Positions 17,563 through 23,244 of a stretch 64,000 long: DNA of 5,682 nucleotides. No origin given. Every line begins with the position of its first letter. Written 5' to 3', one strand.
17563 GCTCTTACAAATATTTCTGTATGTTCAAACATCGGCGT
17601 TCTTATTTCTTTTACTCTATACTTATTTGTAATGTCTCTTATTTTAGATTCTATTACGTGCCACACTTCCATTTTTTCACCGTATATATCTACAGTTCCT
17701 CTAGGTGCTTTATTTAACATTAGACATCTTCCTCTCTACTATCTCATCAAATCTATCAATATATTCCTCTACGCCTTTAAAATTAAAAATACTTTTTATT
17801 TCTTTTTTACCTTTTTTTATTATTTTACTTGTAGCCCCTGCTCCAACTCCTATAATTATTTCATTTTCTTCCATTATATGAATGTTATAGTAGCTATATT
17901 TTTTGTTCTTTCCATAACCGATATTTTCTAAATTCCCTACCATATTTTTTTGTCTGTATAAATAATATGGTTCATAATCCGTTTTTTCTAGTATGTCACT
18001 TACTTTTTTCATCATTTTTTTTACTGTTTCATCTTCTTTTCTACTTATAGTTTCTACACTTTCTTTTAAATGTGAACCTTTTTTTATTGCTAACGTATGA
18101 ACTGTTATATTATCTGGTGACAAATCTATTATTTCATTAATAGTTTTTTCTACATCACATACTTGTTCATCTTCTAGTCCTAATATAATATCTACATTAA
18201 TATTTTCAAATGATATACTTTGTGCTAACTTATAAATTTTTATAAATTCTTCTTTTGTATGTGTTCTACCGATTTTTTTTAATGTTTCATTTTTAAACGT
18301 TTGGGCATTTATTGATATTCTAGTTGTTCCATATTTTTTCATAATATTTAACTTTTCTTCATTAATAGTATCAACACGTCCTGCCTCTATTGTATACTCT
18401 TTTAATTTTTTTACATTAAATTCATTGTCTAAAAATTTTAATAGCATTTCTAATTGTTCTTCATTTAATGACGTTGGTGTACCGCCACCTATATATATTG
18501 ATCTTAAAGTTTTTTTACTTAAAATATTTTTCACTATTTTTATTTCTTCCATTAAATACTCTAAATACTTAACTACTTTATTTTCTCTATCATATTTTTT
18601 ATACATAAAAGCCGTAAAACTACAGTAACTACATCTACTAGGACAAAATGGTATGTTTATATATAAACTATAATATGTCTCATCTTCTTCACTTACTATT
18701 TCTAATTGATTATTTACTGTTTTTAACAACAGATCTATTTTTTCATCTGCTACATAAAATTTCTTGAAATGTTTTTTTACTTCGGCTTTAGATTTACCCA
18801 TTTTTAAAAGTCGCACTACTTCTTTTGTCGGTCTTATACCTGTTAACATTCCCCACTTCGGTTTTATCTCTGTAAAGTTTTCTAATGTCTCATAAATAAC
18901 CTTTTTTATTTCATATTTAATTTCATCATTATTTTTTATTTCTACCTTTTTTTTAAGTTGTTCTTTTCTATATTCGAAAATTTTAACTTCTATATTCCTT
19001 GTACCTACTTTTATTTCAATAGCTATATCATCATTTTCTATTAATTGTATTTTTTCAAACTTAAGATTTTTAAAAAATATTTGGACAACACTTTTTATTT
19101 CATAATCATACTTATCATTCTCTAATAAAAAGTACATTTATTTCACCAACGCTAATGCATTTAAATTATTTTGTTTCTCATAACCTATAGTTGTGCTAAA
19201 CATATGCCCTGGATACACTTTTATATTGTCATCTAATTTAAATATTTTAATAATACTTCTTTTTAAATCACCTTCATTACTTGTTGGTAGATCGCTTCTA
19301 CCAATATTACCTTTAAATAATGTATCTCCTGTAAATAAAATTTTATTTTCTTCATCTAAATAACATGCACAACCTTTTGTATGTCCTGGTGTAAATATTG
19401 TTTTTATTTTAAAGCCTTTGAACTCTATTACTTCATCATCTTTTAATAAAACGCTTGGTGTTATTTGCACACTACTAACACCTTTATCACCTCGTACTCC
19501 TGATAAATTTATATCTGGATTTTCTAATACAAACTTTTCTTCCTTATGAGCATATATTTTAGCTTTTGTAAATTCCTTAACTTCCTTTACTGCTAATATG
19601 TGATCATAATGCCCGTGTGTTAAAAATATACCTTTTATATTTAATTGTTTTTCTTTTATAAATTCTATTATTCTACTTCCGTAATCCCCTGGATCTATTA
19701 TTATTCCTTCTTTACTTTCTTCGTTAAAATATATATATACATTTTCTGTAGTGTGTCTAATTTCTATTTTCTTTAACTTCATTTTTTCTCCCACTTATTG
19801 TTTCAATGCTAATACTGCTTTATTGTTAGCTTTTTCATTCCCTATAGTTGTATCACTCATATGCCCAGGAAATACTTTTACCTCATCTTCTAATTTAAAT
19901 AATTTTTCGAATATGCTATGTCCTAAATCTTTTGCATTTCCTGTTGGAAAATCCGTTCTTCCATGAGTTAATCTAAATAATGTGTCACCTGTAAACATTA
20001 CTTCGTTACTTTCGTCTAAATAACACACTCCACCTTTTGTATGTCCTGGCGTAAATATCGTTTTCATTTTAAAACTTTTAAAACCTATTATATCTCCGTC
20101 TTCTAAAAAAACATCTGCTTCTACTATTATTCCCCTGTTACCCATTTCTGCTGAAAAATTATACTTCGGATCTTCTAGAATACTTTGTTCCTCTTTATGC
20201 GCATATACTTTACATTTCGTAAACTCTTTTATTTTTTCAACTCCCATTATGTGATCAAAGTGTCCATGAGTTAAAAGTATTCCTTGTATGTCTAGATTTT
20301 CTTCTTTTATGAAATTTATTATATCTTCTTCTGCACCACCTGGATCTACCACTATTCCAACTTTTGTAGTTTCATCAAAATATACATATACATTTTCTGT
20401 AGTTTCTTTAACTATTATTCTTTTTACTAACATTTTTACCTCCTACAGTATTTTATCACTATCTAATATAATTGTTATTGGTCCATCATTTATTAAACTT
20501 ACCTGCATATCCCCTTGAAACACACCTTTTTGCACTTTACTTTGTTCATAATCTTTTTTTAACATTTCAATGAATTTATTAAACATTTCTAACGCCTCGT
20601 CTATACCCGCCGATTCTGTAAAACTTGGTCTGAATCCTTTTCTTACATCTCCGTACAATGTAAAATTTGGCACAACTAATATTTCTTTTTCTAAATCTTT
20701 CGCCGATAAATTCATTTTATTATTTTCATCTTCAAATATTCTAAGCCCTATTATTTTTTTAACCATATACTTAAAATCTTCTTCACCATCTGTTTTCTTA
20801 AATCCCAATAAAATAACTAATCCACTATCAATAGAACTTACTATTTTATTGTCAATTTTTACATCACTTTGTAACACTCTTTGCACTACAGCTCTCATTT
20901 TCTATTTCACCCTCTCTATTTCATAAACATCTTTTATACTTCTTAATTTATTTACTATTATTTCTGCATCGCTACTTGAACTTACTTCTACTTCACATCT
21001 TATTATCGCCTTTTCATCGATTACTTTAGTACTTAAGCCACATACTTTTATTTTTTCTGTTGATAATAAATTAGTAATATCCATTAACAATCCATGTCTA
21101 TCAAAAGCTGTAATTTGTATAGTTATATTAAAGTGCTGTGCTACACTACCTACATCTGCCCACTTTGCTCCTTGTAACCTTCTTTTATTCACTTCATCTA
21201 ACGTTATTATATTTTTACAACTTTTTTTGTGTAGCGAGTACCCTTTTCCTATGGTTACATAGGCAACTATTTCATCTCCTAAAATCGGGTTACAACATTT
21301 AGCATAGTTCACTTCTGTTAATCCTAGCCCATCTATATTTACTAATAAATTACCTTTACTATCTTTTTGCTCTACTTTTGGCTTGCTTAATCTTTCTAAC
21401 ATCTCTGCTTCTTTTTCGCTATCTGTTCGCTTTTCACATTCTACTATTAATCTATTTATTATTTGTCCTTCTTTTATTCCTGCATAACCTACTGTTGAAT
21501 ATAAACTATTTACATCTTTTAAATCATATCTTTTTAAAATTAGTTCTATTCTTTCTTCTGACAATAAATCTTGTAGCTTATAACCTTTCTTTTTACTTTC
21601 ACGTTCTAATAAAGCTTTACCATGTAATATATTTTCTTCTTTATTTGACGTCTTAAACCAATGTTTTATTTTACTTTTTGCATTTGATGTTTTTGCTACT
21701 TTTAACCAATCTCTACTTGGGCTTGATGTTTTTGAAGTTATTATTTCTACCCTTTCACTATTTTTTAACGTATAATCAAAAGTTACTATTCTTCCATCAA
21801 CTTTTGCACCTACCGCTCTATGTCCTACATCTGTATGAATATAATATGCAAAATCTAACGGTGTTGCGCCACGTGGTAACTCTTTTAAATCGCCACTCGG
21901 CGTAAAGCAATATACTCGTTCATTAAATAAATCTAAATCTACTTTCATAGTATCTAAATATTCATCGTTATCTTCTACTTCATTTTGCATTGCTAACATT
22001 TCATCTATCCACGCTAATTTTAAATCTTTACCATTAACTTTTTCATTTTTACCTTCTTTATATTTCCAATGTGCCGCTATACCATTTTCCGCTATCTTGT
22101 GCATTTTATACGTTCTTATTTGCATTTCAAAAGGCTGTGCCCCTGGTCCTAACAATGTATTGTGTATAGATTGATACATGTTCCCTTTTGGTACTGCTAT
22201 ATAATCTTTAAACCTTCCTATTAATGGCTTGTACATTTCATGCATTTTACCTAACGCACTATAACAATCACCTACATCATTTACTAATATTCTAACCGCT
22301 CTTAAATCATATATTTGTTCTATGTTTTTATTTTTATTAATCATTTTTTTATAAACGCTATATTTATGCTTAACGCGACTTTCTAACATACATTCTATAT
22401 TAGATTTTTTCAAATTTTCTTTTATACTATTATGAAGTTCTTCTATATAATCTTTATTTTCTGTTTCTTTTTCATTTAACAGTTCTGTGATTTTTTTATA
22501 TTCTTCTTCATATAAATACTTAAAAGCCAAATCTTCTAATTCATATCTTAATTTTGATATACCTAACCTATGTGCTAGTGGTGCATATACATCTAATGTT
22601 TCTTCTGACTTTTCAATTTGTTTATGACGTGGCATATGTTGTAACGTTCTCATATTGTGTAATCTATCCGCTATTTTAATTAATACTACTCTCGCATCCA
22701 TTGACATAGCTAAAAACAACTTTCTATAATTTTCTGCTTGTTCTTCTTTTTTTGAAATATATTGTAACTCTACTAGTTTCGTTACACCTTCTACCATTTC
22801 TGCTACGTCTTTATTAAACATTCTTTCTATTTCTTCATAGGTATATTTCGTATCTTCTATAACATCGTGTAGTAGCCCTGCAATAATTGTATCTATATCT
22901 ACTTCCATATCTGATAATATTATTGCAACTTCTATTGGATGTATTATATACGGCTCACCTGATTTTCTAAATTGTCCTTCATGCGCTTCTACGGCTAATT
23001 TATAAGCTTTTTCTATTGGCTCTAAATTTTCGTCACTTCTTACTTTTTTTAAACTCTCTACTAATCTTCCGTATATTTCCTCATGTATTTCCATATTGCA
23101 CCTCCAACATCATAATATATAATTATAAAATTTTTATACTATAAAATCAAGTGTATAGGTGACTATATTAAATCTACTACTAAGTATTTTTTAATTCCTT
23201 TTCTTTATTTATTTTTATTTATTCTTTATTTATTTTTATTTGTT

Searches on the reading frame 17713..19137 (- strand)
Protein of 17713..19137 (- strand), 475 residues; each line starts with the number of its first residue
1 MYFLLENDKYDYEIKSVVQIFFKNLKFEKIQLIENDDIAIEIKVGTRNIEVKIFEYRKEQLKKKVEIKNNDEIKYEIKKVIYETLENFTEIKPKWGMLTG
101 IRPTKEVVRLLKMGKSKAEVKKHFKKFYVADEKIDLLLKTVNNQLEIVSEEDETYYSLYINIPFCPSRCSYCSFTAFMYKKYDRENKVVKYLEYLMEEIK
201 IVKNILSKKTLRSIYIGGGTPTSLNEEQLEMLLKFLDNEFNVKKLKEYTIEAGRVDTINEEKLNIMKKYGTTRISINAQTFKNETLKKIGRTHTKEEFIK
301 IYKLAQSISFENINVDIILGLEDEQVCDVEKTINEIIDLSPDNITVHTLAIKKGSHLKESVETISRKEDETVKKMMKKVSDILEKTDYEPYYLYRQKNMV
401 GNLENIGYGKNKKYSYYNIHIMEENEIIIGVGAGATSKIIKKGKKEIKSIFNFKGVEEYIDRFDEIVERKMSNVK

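Call 16: search_protein_families(library=ncbifam, proteins=[window:17713-19137:-], max_evalue=0.00001)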
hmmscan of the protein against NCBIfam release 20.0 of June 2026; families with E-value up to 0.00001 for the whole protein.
window:17713-19137:- (475 aa): 20 families
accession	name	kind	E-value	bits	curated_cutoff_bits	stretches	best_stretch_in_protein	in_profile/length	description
TIGR03994.1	rSAM_HemZ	equivalog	9.7e-148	492.6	321.4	1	75-471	2-398/401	coproporphyrinogen dehydrogenase HemZ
NF006064.0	PRK08207.2-2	equivalog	6.8e-126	421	504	1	2-474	2-459/465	coproporphyrinogen III oxidase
NF006060.0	PRK08207.1-3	equivalog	2e-124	416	653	1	5-472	7-470/477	coproporphyrinogen III oxidase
NF006061.0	PRK08207.1-4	equivalog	8.9e-118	394.2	702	1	6-473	9-492/501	coproporphyrinogen III oxidase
NF006063.0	PRK08207.2-1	equivalog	3.7e-94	316.2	1074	1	23-474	63-513/518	coproporphyrinogen III oxidase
NF006059.0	PRK08207.1-1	equivalog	1.2e-90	304.6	1012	1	7-471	11-488/496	coproporphyrinogen III oxidase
NF006062.0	PRK08207.1-5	equivalog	7.2e-90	302.1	1007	1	5-471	7-468/476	coproporphyrinogen III oxidase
NF006066.0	PRK08207.2-5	equivalog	1.6e-87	294.3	1117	1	64-467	96-500/518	coproporphyrinogen III oxidase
NF006065.0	PRK08207.2-4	equivalog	7.1e-85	285.8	922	1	6-463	21-479/484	coproporphyrinogen III oxidase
TIGR00539.1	hemN_rel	equivalog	5.5e-45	154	205.4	1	157-442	2-267/361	radical SAM family heme chaperone HemW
NF006067.1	PRK08208.1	equivalog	2.5e-44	151.9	380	1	146-437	26-299/427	STM4012 family radical SAM protein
TIGR04107.1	rSAM_HutW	equivalog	7.1e-40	137.1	400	1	149-436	33-308/419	heme anaerobic degradation radical SAM methyltransferase ChuW/HutW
NF005133.0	PRK06582.1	equivalog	5.3e-36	124.5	597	1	156-461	12-299/390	coproporphyrinogen III oxidase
TIGR00538.1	hemN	equivalog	6.4e-36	124.1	324.95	1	148-351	42-242/454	oxygen-independent coproporphyrinogen III oxidase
NF004567.0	PRK05904.1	equivalog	7.9e-36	124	355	1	157-415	8-257/353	coproporphyrinogen III oxidase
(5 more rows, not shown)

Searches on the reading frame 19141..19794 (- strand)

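Call 100: search_protein_families(library=pfam, proteins=[window:19141-19794:-], max_evalue=1e-8)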
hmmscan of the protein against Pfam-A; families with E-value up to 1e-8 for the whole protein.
window:19141-19794:- (218 aa): 1 family
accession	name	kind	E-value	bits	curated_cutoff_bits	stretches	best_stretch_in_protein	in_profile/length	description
PF00753.33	Lactamase_B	-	2.6e-32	112.8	22.7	1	18-197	5-196/196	Metallo-beta-lactamase superfamily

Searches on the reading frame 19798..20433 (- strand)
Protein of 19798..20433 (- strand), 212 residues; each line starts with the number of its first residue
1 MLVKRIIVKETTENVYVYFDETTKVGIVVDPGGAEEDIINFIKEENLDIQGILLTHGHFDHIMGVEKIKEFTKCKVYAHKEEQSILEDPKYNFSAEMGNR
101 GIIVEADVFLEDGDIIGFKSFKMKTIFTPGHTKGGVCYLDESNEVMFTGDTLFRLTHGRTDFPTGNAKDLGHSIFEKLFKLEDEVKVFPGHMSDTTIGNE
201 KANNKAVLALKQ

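Call 100: search_protein_families(library=pfam, proteins=[window:19798-20433:-], max_evalue=1e-8)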
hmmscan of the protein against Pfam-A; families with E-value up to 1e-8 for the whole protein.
window:19798-20433:- (212 aa): 1 family
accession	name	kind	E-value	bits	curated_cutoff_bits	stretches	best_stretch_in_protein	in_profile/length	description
PF00753.33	Lactamase_B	-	8.6e-35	120.9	22.7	1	14-191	7-196/196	Metallo-beta-lactamase superfamily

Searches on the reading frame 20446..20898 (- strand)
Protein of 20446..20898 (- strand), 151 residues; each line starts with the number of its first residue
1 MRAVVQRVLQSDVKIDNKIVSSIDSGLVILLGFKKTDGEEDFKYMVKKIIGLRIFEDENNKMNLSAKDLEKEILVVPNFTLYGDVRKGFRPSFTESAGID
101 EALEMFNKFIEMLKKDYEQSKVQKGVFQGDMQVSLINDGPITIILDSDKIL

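Call 100: search_protein_families(library=pfam, proteins=[window:20446-20898:-], max_evalue=1e-8)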
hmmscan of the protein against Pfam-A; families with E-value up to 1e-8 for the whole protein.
window:20446-20898:- (151 aa): 1 family
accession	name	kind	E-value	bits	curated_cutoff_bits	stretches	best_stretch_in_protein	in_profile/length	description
PF02580.21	Tyr_Deacylase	-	1.9e-55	187.6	25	1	2-146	1-144/144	D-Tyr-tRNA(Tyr) deacylase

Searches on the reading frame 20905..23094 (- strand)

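Call 76: search_protein_families(library=ncbifam, proteins=[window:20905-23094:-], max_evalue=1e-50)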
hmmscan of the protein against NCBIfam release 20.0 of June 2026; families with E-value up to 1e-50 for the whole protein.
window:20905-23094:- (730 aa): 3 families
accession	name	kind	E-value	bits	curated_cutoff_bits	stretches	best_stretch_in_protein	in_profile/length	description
TIGR00691.1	spoT_relA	subfamily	5.4e-228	758.7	499.2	1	30-727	1-686/687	RelA/SpoT family protein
NF008303.0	PRK11092.1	equivalog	3.2e-181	604.1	947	1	10-729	6-700/702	bifunctional GTP diphosphokinase/guanosine-3',5'-bis pyrophosphate 3'-pyrophosphohydrolase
NF008124.0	PRK10872.1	equivalog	5.1e-169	564.2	728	1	25-729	33-741/744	GTP diphosphokinase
